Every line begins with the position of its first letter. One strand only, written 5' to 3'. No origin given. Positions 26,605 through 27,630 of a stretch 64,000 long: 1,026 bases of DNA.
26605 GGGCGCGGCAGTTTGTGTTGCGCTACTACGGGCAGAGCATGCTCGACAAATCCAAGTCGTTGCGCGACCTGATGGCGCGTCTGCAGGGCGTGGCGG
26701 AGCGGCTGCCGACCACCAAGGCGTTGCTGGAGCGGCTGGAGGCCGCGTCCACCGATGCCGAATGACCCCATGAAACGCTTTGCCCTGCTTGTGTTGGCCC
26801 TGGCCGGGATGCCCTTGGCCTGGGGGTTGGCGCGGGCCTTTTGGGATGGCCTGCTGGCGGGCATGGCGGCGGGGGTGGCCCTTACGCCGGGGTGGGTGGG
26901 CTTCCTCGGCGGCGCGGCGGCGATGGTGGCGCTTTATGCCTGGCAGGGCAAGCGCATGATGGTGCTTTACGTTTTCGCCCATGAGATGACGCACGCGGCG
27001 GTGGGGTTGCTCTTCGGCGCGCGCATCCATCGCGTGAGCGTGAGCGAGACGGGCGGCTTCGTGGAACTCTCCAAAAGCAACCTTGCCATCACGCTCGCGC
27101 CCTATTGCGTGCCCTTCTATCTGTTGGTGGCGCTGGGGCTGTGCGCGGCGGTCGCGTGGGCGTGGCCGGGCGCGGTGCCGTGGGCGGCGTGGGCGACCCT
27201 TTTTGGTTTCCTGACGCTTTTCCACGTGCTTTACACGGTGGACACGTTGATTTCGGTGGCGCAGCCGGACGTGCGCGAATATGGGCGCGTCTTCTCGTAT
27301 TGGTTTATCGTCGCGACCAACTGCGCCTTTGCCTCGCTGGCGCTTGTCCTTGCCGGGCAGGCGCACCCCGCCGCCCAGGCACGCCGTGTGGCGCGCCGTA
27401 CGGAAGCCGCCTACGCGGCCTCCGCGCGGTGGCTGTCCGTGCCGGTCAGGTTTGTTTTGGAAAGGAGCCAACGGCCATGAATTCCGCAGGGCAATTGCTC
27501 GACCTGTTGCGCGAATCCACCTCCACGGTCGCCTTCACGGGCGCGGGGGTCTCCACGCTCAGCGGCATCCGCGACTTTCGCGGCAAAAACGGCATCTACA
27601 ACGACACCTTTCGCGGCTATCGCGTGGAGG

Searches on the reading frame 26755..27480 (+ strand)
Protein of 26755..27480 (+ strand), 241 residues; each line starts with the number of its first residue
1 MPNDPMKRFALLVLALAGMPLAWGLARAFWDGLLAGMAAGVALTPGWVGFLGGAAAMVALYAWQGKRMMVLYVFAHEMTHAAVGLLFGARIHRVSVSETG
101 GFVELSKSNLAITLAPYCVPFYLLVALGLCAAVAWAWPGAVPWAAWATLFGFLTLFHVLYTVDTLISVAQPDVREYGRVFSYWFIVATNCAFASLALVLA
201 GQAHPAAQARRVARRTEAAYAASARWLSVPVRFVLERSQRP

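Call 13: search_protein_families(library=pfam, proteins=[window:26755-27480:+], max_evalue=0.001)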
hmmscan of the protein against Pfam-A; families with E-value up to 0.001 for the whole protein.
window:26755-27480:+ (241 aa): 1 family
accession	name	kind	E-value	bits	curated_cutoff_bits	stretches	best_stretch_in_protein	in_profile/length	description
PF13398.12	Peptidase_M50B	-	0.00041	20.5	26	1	66-166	18-122/201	Peptidase M50B-like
